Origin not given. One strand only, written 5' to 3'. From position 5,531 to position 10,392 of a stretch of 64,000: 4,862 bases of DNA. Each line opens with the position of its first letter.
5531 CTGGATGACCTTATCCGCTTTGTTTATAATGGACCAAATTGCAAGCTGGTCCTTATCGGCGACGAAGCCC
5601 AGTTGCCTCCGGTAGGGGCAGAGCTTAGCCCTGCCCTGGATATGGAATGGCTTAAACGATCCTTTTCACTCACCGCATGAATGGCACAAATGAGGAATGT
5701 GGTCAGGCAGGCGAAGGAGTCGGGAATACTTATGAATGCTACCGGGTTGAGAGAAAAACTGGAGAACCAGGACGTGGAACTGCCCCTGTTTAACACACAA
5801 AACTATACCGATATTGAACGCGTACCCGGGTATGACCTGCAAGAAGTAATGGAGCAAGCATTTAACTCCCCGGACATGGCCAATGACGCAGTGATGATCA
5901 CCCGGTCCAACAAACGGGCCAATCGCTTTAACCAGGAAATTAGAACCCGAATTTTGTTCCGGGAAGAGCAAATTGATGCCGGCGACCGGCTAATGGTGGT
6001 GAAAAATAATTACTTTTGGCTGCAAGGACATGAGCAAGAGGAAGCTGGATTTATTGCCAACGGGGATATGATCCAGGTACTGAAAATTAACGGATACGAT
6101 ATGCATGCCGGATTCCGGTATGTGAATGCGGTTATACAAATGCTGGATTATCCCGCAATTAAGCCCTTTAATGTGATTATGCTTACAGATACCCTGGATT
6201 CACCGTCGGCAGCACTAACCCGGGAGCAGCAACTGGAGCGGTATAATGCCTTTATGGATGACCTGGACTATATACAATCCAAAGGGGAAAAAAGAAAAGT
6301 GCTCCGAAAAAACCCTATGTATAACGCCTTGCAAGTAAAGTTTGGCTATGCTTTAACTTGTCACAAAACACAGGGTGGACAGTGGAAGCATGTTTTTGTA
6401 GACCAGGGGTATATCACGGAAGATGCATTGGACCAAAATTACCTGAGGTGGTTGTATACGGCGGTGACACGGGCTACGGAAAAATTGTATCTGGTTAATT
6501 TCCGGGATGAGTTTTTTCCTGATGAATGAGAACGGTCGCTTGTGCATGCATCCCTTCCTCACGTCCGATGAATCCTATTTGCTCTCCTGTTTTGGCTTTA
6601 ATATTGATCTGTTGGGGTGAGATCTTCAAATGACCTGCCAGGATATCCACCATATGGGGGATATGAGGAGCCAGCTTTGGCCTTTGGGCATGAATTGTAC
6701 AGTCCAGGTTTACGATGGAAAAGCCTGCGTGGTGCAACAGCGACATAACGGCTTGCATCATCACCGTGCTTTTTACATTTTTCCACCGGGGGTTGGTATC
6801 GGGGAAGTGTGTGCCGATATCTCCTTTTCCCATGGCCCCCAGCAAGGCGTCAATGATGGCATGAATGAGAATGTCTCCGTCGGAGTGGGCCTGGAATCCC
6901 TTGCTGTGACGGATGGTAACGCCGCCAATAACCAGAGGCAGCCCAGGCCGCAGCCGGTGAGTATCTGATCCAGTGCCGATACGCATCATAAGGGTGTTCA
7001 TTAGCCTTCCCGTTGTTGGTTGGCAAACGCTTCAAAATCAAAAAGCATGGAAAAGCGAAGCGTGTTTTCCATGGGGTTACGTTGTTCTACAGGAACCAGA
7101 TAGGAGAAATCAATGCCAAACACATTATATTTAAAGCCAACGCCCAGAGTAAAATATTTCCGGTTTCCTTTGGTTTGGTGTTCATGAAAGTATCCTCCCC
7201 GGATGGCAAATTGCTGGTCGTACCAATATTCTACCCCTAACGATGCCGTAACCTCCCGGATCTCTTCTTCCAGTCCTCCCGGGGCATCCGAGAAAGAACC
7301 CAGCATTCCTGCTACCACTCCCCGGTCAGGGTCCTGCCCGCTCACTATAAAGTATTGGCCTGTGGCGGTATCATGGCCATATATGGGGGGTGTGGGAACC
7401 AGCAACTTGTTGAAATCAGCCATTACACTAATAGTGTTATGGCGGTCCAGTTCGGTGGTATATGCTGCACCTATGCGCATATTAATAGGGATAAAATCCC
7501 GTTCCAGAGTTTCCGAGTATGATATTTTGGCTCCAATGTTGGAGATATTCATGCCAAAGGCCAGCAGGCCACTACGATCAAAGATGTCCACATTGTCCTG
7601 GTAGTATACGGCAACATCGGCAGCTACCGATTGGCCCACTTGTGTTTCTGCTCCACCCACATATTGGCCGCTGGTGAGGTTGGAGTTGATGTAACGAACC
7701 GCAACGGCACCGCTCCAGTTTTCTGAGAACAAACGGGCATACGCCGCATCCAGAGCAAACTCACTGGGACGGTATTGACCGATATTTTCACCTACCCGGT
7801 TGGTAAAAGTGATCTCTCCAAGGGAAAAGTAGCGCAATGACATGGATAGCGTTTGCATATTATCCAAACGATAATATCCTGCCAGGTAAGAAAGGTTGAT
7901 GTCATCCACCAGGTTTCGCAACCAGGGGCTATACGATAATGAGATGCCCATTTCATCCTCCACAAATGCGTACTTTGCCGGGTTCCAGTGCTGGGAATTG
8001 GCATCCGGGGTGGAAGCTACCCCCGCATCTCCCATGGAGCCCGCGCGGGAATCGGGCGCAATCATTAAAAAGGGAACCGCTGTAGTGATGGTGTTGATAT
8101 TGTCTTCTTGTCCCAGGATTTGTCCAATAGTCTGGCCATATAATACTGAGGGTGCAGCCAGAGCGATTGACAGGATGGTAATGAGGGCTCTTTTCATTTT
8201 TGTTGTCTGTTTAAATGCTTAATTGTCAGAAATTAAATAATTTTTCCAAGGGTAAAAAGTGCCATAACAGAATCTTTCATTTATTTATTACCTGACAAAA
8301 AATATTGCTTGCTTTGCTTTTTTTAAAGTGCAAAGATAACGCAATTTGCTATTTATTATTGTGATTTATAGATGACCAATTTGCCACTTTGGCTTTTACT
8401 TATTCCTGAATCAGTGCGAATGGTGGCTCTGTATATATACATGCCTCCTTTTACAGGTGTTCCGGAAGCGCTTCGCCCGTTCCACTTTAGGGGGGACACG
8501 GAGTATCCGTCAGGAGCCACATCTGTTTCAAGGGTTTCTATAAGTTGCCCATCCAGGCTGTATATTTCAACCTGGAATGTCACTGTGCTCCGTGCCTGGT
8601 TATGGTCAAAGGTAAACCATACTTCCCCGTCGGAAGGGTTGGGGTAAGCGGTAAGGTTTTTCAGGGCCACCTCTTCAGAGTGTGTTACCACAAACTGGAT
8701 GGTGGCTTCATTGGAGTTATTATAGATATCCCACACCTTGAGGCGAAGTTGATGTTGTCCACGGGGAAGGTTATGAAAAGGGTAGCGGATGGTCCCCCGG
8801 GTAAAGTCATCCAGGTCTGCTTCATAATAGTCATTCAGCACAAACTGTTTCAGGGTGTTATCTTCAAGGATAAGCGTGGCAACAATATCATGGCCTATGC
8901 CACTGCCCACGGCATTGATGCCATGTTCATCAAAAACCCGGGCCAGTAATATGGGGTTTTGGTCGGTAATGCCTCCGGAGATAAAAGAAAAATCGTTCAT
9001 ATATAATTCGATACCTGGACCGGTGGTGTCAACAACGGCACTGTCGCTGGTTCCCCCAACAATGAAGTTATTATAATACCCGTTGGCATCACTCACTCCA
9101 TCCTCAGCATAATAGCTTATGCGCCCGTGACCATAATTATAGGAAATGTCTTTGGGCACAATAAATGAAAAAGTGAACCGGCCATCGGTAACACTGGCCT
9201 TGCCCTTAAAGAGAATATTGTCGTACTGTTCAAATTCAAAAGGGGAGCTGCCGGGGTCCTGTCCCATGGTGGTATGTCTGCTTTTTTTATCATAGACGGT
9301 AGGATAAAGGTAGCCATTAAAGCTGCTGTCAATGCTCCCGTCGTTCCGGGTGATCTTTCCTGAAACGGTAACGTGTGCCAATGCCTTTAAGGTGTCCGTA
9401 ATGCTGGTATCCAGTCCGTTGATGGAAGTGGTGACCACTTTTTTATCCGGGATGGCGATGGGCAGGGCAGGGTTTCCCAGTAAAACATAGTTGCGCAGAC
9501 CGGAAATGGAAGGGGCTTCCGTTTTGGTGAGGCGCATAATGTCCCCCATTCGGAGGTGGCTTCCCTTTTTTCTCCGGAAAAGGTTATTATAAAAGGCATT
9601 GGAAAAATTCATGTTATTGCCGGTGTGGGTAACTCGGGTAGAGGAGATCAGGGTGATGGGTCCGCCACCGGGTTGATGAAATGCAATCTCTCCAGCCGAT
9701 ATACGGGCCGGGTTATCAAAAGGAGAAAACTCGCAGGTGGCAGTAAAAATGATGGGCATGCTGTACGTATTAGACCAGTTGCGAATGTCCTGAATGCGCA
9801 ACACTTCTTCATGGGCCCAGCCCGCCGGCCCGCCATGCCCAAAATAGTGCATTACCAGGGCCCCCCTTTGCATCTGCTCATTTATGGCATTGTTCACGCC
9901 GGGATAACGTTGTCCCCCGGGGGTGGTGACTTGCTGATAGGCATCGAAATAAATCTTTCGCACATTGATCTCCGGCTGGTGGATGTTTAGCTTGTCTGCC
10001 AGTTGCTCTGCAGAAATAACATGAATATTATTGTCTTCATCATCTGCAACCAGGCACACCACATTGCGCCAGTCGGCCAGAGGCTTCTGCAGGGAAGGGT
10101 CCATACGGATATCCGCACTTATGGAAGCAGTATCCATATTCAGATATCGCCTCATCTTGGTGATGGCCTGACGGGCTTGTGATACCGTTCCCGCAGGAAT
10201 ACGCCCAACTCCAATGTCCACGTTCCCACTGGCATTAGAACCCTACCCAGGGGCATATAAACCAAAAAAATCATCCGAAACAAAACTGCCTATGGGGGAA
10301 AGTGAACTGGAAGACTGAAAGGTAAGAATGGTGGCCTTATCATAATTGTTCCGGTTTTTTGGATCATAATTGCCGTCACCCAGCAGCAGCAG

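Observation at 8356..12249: porU (T9SS C-terminal signal peptidase/sortase) interrupted by a single in-frame TAG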

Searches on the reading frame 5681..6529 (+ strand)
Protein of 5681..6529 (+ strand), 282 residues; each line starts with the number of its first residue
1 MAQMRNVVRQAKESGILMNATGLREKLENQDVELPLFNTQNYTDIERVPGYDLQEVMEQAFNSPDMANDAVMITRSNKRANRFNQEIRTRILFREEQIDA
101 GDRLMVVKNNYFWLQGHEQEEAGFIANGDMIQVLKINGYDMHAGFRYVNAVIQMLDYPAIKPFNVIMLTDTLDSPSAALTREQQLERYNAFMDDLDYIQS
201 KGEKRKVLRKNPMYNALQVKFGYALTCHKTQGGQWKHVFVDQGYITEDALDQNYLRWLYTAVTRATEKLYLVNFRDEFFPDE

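Call 31: search_protein_families(library=pfam, proteins=[window:5681-6526:+], max_evalue=0.001)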
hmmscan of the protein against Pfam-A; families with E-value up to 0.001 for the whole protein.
window:5681-6526:+ (282 aa): 1 family
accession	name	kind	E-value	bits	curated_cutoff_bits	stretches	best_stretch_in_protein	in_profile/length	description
PF13538.12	UvrD_C_2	-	1.7e-21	76.2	27.4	1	222-272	2-52/52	UvrD-like helicase C-terminal domain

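Call 38: search_protein_families(library=ncbifam, proteins=[window:5681-6526:+], max_evalue=0.01)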
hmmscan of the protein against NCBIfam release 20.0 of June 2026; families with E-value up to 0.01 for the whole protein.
window:5681-6526:+ (282 aa): 3 families
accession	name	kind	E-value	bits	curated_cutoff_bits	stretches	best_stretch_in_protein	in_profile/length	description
TIGR01448.2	helicase_RecD2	equivalog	2.3e-10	39.3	500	1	217-273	635-688/713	SF1B family DNA helicase RecD2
TIGR01447.1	recD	equivalog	6.4e-06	25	310.15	1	217-272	521-573/597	exodeoxyribonuclease V subunit alpha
TIGR02768.1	TraA_Ti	equivalog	1e-05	24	590.45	1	204-278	655-720/751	Ti-type conjugative transfer relaxase TraA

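Call 48: find_encoding_contigs(protein=window:5681-6529:+, flank=10000, max_places=10)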
Protein window:5681-6529:+ (282 aa): no gene with exactly this product is on record in the collection.

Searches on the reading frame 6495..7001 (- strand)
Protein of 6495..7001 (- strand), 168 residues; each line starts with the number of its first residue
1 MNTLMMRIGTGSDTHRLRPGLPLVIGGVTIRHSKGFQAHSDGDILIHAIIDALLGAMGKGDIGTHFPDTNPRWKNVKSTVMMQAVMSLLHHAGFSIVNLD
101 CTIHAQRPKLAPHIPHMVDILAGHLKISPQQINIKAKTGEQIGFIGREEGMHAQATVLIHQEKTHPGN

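Call 31: search_protein_families(library=pfam, proteins=[window:6498-7001:-], max_evalue=0.001)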
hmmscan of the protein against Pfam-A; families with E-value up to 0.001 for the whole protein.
window:6498-7001:- (168 aa): 1 family
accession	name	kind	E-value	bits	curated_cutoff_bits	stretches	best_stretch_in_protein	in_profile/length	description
PF02542.21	YgbB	-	3.2e-63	213.1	26.7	1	6-159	1-154/155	YgbB family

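Call 43: find_encoding_contigs(protein=window:6495-7001:-, flank=10000, max_places=10)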
Protein window:6495-7001:- (168 aa): no gene with exactly this product is on record in the collection.

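Call 55: find_encoding_contigs(protein=window:6495-6902:-, flank=10000, max_places=10)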
Protein window:6495-6902:- (135 aa): no gene with exactly this product is on record in the collection.

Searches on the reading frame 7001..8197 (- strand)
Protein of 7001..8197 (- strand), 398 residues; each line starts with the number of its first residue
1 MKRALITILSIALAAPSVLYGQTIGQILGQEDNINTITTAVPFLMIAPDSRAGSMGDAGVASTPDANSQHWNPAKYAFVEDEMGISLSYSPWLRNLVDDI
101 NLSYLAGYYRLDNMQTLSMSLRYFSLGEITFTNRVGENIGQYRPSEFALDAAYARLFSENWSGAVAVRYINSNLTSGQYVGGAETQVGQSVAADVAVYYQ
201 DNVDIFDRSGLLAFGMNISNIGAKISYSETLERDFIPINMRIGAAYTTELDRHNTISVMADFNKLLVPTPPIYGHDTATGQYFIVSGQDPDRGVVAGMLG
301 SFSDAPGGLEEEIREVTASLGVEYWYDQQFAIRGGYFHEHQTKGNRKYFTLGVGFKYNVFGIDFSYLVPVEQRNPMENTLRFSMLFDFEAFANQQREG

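Call 5: search_protein_families(library=pfam, proteins=[window:7004-8197:-])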
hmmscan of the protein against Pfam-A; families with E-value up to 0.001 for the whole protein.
window:7004-8197:- (398 aa): 1 family
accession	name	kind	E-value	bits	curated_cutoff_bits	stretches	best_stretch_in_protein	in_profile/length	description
PF19572.5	PorV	-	4.7e-69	233.1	27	1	32-271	4-242/243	Type IX secretion system protein PorV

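Call 6: search_protein_families(library=ncbifam, proteins=[window:7004-8197:-])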
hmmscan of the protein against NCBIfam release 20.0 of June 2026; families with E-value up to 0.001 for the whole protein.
window:7004-8197:- (398 aa): 4 families
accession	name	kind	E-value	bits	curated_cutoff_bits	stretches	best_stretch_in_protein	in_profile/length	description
NF033710.1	T9SS_OM_PorV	equivalog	6.9e-154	512.5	250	1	28-388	13-367/367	type IX secretion system outer membrane channel protein PorV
NF033709.1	PorV_fam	subfamily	1.2e-130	435.9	90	1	38-388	1-326/326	PorV/PorQ family protein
NF033711.1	T9SS_PorQ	equivalog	1.5e-21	76.9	220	1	39-247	24-212/335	type IX secretion system protein PorQ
NF052325.1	PorVQ2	equivalog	1.4e-10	40.6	325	1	43-158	29-143/354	putative type IX sorting system protein PorV2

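Call 40: find_encoding_contigs(protein=window:7001-8197:-, flank=10000, max_places=10)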
Protein window:7001-8197:- (398 aa): 1 contig read that carries it; 1 place shown.
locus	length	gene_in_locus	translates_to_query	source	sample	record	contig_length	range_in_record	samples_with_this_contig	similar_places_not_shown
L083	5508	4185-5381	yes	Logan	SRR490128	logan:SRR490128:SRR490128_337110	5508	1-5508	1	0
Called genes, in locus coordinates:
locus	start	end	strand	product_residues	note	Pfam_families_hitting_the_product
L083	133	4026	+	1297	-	PF01364:Peptidase_C25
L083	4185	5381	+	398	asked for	PF19572:PorV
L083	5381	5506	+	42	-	?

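Call 49: list_cluster_members(proteins=[L083:133-4023:+, window:7004-8197:-, window:10246-12249:-, window:8359-10221:-])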
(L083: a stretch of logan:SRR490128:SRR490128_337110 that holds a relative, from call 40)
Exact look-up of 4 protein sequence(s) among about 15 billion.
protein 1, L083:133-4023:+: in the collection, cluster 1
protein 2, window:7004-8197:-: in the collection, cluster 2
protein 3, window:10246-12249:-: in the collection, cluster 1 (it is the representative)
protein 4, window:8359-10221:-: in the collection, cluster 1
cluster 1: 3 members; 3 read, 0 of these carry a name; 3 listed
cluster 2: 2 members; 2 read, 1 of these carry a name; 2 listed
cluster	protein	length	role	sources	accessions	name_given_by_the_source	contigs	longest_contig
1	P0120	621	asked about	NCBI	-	-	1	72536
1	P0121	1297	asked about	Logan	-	-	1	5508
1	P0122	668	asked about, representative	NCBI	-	-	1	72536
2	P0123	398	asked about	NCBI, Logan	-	-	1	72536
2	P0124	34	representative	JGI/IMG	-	hypothetical protein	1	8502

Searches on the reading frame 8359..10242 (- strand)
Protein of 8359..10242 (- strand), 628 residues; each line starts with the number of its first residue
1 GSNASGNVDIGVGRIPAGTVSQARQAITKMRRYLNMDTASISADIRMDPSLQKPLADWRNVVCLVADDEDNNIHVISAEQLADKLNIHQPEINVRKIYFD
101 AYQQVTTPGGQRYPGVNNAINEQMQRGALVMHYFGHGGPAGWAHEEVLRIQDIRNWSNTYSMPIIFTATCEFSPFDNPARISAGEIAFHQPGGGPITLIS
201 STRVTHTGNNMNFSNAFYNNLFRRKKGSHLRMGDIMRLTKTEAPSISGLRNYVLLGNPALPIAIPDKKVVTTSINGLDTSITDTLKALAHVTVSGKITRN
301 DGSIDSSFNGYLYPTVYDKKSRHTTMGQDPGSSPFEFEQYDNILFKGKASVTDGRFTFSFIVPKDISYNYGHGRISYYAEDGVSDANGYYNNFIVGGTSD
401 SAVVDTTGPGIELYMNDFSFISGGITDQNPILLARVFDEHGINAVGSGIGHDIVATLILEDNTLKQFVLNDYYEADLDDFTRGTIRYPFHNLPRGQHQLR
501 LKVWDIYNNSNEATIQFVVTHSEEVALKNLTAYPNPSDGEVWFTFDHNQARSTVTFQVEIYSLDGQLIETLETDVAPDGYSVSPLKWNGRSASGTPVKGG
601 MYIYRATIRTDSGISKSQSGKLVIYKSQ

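Call 5: search_protein_families(library=pfam, proteins=[window:8359-10242:-])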
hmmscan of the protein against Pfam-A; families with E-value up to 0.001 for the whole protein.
window:8359-10242:- (628 aa): 2 families
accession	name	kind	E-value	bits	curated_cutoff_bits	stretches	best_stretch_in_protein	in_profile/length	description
PF01364.23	Peptidase_C25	-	2e-59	202.1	23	1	7-261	122-373/374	Peptidase family C25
PF13860.13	FlgD_ig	-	2.5e-05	24.6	27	1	537-609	6-76/79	FlgD Ig-like domain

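Call 6: search_protein_families(library=ncbifam, proteins=[window:8359-10242:-])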
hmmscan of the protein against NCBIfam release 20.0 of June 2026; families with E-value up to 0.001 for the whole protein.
window:8359-10242:- (628 aa): 3 families
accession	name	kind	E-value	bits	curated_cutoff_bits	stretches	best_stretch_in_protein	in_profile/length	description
NF033707.1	T9SS_sortase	equivalog_domain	5.9e-224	746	420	1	6-624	492-1094/1095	type IX secretion system sortase PorU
NF052324.1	PorU_rel_Nterm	equivalog_domain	5.2e-10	38.1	450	1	117-267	613-770/879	putative type IX secretion system sortase PorU2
TIGR04183.1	Por_Secre_tail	domain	9.7e-06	25.5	23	1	533-613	2-63/72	T9SS type A sorting domain-containing protein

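Call 21: search_solved_structures(query=window:8359-10242:-, show_alignments=1, max_evalue=0.001)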
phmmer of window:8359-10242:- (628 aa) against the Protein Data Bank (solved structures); distinct sequences matched with E-value up to 0.001: 1.
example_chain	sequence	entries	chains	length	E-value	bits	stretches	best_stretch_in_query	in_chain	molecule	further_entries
6za2_A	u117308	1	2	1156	1e-94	321.1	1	18-624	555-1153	Por secretion system protein porU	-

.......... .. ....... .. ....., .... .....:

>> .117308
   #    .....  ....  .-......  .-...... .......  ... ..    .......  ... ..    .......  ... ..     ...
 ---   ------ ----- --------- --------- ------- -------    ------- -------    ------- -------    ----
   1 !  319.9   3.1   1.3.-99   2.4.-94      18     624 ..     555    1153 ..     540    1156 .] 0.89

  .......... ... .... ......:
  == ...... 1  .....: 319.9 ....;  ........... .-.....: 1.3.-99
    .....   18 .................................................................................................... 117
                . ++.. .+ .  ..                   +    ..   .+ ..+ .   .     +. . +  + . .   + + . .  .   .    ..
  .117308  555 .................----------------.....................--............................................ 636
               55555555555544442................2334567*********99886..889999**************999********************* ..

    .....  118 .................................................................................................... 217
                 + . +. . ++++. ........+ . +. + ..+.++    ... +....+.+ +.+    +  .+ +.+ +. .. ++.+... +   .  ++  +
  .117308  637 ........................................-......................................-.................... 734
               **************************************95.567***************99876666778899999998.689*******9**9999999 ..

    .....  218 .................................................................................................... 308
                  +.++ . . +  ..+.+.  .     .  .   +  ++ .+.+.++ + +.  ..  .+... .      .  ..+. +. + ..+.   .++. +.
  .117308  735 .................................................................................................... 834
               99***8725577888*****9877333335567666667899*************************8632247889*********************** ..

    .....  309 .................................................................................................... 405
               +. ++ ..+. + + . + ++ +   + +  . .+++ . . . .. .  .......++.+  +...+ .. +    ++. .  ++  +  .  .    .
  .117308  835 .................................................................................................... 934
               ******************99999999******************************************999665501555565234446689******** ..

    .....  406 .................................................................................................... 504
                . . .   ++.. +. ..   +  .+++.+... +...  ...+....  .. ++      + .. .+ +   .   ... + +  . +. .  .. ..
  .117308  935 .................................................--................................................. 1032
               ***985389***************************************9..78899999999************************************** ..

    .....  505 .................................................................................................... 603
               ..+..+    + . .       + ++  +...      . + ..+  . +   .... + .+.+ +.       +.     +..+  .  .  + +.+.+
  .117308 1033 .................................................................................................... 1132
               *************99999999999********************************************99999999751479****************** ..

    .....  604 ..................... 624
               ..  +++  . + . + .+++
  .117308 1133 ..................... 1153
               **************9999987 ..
